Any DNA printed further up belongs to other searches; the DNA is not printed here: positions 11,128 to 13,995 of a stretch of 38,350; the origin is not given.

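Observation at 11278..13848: Single ORF fusing an alpha/beta-hydrolase fold, a DedA/VTT membrane domain and an ATP-grasp ligase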

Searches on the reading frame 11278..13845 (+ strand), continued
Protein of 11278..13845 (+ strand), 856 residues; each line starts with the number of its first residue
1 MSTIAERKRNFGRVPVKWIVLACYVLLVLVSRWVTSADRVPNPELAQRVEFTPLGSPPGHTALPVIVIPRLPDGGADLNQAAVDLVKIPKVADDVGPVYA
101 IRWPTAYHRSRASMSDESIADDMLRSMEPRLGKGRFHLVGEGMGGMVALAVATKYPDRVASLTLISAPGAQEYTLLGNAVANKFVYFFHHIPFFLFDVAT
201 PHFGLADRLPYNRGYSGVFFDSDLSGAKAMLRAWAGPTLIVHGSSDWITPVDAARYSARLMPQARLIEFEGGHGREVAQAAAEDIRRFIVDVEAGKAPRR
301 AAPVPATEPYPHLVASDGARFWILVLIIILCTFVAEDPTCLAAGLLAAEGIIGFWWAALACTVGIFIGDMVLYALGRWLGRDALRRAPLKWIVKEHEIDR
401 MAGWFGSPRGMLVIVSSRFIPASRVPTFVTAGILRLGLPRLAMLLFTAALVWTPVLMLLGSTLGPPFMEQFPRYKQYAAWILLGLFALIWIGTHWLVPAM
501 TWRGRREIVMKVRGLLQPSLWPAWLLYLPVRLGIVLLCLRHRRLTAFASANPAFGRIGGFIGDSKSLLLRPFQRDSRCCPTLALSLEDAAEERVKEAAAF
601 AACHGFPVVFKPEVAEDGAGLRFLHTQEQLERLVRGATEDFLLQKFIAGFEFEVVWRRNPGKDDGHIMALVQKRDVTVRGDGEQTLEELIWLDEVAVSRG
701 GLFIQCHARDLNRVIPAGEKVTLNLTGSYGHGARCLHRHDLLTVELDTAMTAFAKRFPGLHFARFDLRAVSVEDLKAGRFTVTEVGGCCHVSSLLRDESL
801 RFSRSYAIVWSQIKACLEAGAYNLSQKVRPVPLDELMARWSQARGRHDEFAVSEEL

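Call 5: find_homologous_proteins(query=window:11278-13845:+, max_evalue=0.00001)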
Query window:11278-13845:+ (856 aa): 193 proteins with E <= 0.00001 among 8000 candidates; the best 120 are listed.
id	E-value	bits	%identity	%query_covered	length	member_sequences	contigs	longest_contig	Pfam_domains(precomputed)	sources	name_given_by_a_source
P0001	0.0e+0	1969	100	100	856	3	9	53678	PF09335.17,PF00561.27,PF12146.16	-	-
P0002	0.0e+0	1796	90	100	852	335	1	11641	PF09335.17,PF00561.27,PF12146.16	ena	-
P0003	0.0e+0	1745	89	100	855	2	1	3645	PF09335.17,PF00561.27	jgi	jgi:membrane protein DedA with SNARE-associated domain/pimeloyl-ACP methyl ester carboxylesterase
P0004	0.0e+0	1710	87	100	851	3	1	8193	PF09335.17,PF00561.27,PF12146.16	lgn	-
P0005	0.0e+0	1706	86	100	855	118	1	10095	PF09335.17,PF00561.27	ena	-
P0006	0.0e+0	1693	86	100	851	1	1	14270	PF09335.17,PF00561.27,PF12146.16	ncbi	-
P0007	0.0e+0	1665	84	100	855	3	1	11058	PF09335.17,PF00561.27,PF12146.16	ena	-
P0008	0.0e+0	1662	85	100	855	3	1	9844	PF09335.17,PF00561.27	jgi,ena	-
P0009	0.0e+0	1659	84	100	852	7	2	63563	PF09335.17,PF00561.27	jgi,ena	jgi:membrane protein DedA with SNARE-associated domain/pimeloyl-ACP methyl ester carboxylesterase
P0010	0.0e+0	1656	84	100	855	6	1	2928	PF09335.17,PF00561.27,PF12146.16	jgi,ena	-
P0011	0.0e+0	1655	84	100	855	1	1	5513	PF09335.17,PF00561.27,PF12146.16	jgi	jgi:membrane protein DedA with SNARE-associated domain/pimeloyl-ACP methyl ester carboxylesterase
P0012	0.0e+0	1655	84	100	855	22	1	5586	PF09335.17,PF00561.27,PF00975.27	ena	-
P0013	0.0e+0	1648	84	100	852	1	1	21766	PF02786.23,PF09335.17,PF00561.27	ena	-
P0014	0.0e+0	1647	84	100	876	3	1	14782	PF09335.17,PF00561.27,PF12146.16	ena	-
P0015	0.0e+0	1645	83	100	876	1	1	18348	PF09335.17,PF00561.27,PF12146.16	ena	-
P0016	0.0e+0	1641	83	100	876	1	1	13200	PF02786.23,PF09335.17,PF00561.27,PF12146.16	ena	-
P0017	0.0e+0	1640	83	100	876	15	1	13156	PF02786.23,PF09335.17,PF00561.27,PF12146.16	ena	-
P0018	0.0e+0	1640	83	100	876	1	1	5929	PF02786.23,PF09335.17,PF00561.27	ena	-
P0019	0.0e+0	1637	83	100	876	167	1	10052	PF09335.17,PF00561.27,PF12146.16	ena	-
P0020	0.0e+0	1636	83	100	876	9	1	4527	PF02786.23,PF09335.17,PF00561.27,PF12146.16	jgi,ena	-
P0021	0.0e+0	1636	83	100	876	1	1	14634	PF02786.23,PF09335.17,PF00561.27,PF12146.16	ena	-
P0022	0.0e+0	1633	82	100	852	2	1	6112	PF09335.17,PF00561.27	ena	-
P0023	0.0e+0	1631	83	100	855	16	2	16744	PF09335.17,PF00561.27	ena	-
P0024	0.0e+0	1630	82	100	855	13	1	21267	PF09335.17,PF00561.27,PF12146.16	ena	-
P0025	0.0e+0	1621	82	100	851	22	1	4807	PF09335.17,PF00561.27,PF12146.16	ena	-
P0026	0.0e+0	1559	78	100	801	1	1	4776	PF09335.17,PF00561.27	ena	-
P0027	0.0e+0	1503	76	100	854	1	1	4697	PF09335.17,PF00561.27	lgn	-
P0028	0.0e+0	1498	76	100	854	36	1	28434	PF09335.17,PF00561.27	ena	-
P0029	0.0e+0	1493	76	100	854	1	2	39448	PF09335.17,PF00561.27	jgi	jgi:membrane protein DedA with SNARE-associated domain/pimeloyl-ACP methyl ester carboxylesterase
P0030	0.0e+0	1492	76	100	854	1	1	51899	PF09335.17,PF00561.27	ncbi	ncbi:MAG: hypothetical protein RL105_1899 [Verrucomicrobiota bacterium]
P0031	0.0e+0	1485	76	100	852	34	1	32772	PF09335.17,PF00561.27,PF12146.16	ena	-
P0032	0.0e+0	1478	75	100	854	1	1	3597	PF09335.17,PF00561.27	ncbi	-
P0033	0.0e+0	1460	75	100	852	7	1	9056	PF09335.17,PF00561.27,PF12146.16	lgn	-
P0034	0.0e+0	1433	74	100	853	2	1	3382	PF09335.17,PF00561.27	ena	-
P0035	0.0e+0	1431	72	100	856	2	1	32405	PF09335.17,PF00561.27,PF00975.27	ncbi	ncbi:MAG: alpha/beta fold hydrolase [Opitutales bacterium]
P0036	0.0e+0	1237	63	100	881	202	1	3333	PF09335.17,PF00561.27,PF12146.16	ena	-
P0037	0.0e+0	1224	63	100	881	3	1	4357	PF02786.23,PF09335.17,PF00561.27,PF12146.16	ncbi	-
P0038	0.0e+0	1215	62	100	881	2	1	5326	PF09335.17,PF00561.27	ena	-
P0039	0.0e+0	1214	71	85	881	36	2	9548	PF12697.14,PF09335.17,PF00561.27,PF12146.16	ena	-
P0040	0.0e+0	1209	62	100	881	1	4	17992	PF09335.17,PF00561.27,PF12146.16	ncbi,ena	-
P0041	0.0e+0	1202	62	100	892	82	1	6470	PF09335.17,PF00561.27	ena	-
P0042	0.0e+0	1197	61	100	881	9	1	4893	PF09335.17,PF00561.27,PF12146.16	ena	-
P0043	0.0e+0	1197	61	100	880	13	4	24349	PF09335.17,PF00561.27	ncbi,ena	-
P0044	0.0e+0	1195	61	100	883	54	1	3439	PF09335.17,PF00561.27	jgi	jgi:membrane protein DedA with SNARE-associated domain/pimeloyl-ACP methyl ester carboxylesterase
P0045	0.0e+0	1192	61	100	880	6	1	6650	PF09335.17,PF00561.27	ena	-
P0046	0.0e+0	1187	62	100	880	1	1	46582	PF09335.17,PF00561.27,PF12146.16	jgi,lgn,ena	-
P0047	0.0e+0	1163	67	87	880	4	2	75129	PF09335.17,PF00561.27,PF12146.16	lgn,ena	-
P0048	0.0e+0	1155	68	85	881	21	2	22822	PF09335.17,PF00561.27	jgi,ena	jgi:membrane protein DedA with SNARE-associated domain/pimeloyl-ACP methyl ester carboxylesterase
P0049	0.0e+0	1134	58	100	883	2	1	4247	PF12697.14,PF09335.17,PF00561.27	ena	-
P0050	0.0e+0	1134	62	93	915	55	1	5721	PF09335.17,PF00561.27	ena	-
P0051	0.0e+0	1125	65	86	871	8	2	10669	PF09335.17,PF00561.27,PF12146.16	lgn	-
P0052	0.0e+0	1124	65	87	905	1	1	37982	PF12697.14,PF09335.17,PF00561.27,PF12146.16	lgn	-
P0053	0.0e+0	1119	58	100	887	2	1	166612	PF09335.17,PF00561.27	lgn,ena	-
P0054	0.0e+0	1113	57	100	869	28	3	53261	PF09335.17,PF00561.27,PF12146.16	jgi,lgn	-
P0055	0.0e+0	1112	58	99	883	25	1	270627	PF09335.17,PF00561.27,PF12146.16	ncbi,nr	ncbi:hypothetical protein LBMAG55_02160 [Verrucomicrobiota bacterium]|nr:hypothetical protein LBMAG5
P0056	0.0e+0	1109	58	99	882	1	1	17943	PF09335.17,PF00561.27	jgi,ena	-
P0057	0.0e+0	1107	58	99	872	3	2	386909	PF09335.17,PF00561.27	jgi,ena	jgi:membrane protein DedA with SNARE-associated domain/pimeloyl-ACP methyl ester carboxylesterase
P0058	0.0e+0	1105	65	86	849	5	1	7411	PF12697.14,PF09335.17,PF00561.27,PF12146.16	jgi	-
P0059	0.0e+0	1105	59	99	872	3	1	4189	PF09335.17,PF00561.27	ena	-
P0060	0.0e+0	1105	57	100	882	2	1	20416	PF09335.17,PF00561.27,PF12146.16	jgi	jgi:membrane protein DedA with SNARE-associated domain/pimeloyl-ACP methyl ester carboxylesterase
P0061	0.0e+0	1104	57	100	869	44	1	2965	PF12697.14,PF09335.17,PF00561.27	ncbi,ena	-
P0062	0.0e+0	1104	59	99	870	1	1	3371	PF09335.17,PF00561.27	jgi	jgi:membrane protein DedA with SNARE-associated domain/pimeloyl-ACP methyl ester carboxylesterase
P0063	0.0e+0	1103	61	95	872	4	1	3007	PF09335.17,PF00561.27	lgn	-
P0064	0.0e+0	1103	58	99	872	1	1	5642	PF09335.17,PF00561.27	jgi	jgi:membrane protein DedA with SNARE-associated domain/pimeloyl-ACP methyl ester carboxylesterase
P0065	0.0e+0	1102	59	99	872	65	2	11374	PF09335.17,PF00561.27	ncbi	-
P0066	0.0e+0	1101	65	86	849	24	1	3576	PF12697.14,PF09335.17,PF00561.27,PF12146.16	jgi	jgi:pimeloyl-ACP methyl ester carboxylesterase/membrane protein DedA with SNARE-associated domain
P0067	0.0e+0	1100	58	99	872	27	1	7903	PF09335.17,PF00561.27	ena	-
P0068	0.0e+0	1100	58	99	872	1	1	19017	PF09335.17,PF00561.27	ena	-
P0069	0.0e+0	1100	58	99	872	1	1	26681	PF09335.17,PF00561.27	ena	-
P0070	0.0e+0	1100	57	99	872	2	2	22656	PF09335.17,PF00561.27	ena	-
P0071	0.0e+0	1098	57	100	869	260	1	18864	PF12697.14,PF09335.17,PF00561.27,PF12146.16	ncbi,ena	ncbi:MAG: hypothetical protein RJA48_163 [Verrucomicrobiota bacterium]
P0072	0.0e+0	1095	63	88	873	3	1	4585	PF09335.17,PF00561.27,PF12146.16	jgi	jgi:membrane protein DedA with SNARE-associated domain/pimeloyl-ACP methyl ester carboxylesterase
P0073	0.0e+0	1095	57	99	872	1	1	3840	PF09335.17,PF00561.27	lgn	-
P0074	0.0e+0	1093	60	95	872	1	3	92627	PF09335.17,PF00561.27,PF12146.16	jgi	jgi:membrane protein DedA with SNARE-associated domain/pimeloyl-ACP methyl ester carboxylesterase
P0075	0.0e+0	1093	61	92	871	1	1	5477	PF09335.17,PF00561.27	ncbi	ncbi:MAG: alpha/beta fold hydrolase [Opitutia bacterium]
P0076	0.0e+0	1092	56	100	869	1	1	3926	PF12697.14,PF09335.17,PF00561.27,PF12146.16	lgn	-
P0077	0.0e+0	1091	58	99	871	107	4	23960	PF09335.17,PF00561.27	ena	-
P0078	0.0e+0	1091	64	86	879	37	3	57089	PF09335.17,PF00561.27,PF12146.16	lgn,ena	-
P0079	0.0e+0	1090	61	94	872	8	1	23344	PF09335.17,PF00561.27,PF12146.16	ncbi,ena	-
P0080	0.0e+0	1089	66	85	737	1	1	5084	PF09335.17,PF00561.27,PF12146.16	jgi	jgi:membrane protein DedA with SNARE-associated domain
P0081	0.0e+0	1088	57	100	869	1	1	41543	PF09335.17,PF00561.27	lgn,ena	-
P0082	0.0e+0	1085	58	99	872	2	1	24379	PF09335.17,PF00561.27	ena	-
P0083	0.0e+0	1085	57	100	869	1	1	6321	PF09335.17,PF00561.27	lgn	-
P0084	0.0e+0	1084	59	98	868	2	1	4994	PF12697.14,PF09335.17,PF00561.27,PF12146.16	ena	-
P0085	0.0e+0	1071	58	98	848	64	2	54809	PF12697.14,PF09335.17,PF00561.27,PF12146.16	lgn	-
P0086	0.0e+0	1069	63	87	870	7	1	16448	PF09335.17,PF00561.27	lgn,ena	-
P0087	0.0e+0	1067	84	64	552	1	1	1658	PF09335.17,PF00561.27,PF12146.16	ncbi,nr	ncbi:MAG: alpha/beta fold hydrolase, partial [Verrucomicrobia bacterium]|nr:alpha/beta fold hydrolas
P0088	0.0e+0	1063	77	70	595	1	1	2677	PF09335.17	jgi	jgi:membrane protein DedA with SNARE-associated domain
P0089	0.0e+0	1060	55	100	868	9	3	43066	PF02786.23,PF12697.14,PF09335.17,PF00561.27,PF12146.16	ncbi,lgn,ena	-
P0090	0.0e+0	1057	58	98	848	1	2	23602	PF12697.14,PF09335.17,PF00561.27,PF12146.16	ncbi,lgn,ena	-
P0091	0.0e+0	1052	56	100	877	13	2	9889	PF09335.17,PF00561.27,PF12146.16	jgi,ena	-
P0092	0.0e+0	1046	55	100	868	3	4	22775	PF09335.17,PF00561.27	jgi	-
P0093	0.0e+0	1045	54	100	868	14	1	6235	PF09335.17,PF00561.27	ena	-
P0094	0.0e+0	1043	61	86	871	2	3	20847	PF02786.23,PF12697.14,PF09335.17,PF00561.27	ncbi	-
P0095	0.0e+0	1036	60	98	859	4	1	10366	PF09335.17,PF00561.27,PF12146.16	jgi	-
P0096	0.0e+0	1035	58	98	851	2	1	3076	PF09335.17,PF00561.27,PF12146.16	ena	-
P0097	0.0e+0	1025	61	85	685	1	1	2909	PF09335.17,PF00561.27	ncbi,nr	ncbi:MAG: hypothetical protein EBR83_08100, partial [Verrucomicrobia bacterium]|nr:hypothetical prot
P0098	0.0e+0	1016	58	98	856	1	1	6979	PF09335.17,PF00561.27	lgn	-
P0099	0.0e+0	1015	57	98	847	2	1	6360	PF12697.14,PF09335.17,PF00561.27,PF12146.16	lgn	-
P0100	0.0e+0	1012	59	98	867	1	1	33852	PF09335.17,PF00561.27,PF12146.16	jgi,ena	-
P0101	6.2e-297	1005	56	100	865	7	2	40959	PF12697.14,PF09335.17,PF00561.27,PF12146.16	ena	-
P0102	1.8e-296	1004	55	100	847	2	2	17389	PF12697.14,PF09335.17,PF00561.27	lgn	-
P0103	2.1e-296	1004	56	98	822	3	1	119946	PF12697.14,PF09335.17,PF00561.27,PF12146.16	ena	-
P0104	4.1e-287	973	56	98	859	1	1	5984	PF09335.17,PF00561.27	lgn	-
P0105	3.5e-283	960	51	99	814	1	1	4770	PF09335.17,PF00561.27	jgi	-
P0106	3.3e-276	937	77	61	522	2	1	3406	PF09335.17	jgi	jgi:membrane protein DedA with SNARE-associated domain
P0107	5.7e-262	890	52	100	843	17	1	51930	PF09335.17,PF00561.27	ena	-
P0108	7.3e-262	889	52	100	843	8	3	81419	PF09335.17,PF00561.27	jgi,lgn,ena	-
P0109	1.7e-260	885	53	93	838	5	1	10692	PF09335.17,PF00561.27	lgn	-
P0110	3.1e-259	881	54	98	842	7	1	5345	PF09335.17,PF00561.27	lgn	-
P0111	4.8e-259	880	53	93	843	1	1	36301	PF09335.17,PF00561.27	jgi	-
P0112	6.8e-259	880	53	92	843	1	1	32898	PF09335.17,PF00561.27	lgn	-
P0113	2.7e-258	878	51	100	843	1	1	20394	PF09335.17,PF00561.27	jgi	jgi:membrane protein DedA with SNARE-associated domain/pimeloyl-ACP methyl ester carboxylesterase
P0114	1.1e-257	876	53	98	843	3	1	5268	PF09335.17,PF00561.27,PF12146.16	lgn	-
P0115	3.9e-257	874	52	94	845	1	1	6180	PF09335.17,PF00561.27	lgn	-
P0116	1.4e-256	872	51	98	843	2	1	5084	PF09335.17,PF00561.27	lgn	-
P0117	4.3e-256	870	53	98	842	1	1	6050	PF09335.17,PF00561.27,PF12146.16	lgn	-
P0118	1.1e-255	869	51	98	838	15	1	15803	PF09335.17,PF00561.27,PF12146.16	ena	-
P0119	6.5e-255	866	52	93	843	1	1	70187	PF09335.17,PF00561.27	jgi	jgi:membrane protein DedA with SNARE-associated domain/pimeloyl-ACP methyl ester carboxylesterase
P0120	6.6e-254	863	53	95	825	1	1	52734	PF09335.17,PF00561.27,PF12146.16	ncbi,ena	-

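Call 22: predict_structure(alignment_id=A2)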
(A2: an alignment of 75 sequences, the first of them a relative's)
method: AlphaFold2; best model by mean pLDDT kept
length: 856 residues; sequences in the alignment: 75
mean_pLDDT: 77.3   pTM: 0.61
mean pLDDT of the five models: 77.3, 77.2, 75.6, 73.1, 71.5
residues with pLDDT >= 90: 120; 70-90: 529; 50-70: 157; < 50: 50
segments of 3 or more residues with pLDDT < 50: 1-12, 41-48, 76-81, 86-92, 847-856
pLDDT, mean of each block of 10 residues (from residue 1): 33 61 87 71 47 56 81 55 48 65 60 70 76 84 87 88 86 61 65 73 70 65 80 90 79 85 89 73 85 86 76 65 81 75 77 83 86 85 69 66 69 61 71 82 77 80 71 65 79 82 76 79 81 85 82 80 84 92 90 95 92 66 86 86 90 91 89 89 86 78 71 85 76 86 95 91 92 96 84 82 84 88 82 76 56 45
secondary structure, 60 per line:
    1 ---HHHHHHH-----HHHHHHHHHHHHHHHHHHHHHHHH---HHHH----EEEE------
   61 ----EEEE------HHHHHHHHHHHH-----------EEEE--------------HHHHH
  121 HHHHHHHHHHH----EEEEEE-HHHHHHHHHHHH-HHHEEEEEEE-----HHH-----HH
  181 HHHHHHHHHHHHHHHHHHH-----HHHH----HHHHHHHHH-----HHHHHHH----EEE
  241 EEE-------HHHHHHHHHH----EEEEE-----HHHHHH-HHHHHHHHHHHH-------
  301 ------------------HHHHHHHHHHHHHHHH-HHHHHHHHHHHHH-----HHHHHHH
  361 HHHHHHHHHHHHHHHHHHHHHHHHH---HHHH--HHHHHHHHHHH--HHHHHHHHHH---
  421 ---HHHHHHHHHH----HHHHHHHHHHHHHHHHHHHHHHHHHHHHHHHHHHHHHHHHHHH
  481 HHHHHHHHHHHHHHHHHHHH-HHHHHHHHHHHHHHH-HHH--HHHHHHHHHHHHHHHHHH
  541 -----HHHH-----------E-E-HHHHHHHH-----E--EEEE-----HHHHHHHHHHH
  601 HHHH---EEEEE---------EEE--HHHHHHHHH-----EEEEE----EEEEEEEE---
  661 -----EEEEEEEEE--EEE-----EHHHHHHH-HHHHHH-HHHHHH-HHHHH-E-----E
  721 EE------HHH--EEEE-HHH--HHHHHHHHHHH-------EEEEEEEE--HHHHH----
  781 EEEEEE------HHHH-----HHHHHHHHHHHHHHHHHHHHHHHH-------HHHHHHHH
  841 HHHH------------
elements in order (helices of 4 or more, strands of 3 or more residues): H4-10 H16-39 H43-46 E51-54 E65-68 H75-86 E98-101 H116-131 E136-141 H143-154 E159-165 H179-199 H205-208 H213-221 H227-233 E238-243 H251-260 E265-269 H275-280 H282-293 H319-334 H336-348 H354-385 H389-392 H395-405 H408-417 H424-433 H438-500 H502-516 H523-540 H546-549 H565-572 E581-584 H590-604 E608-612 E622-624 H627-635 E641-645 E650-657 E666-674 E677-679 H686-692 H694-699 H701-706 H708-712 E720-722 E734-737 H744-754 E762-769 H772-776 E781-786 H793-796 H802-825 H833-844
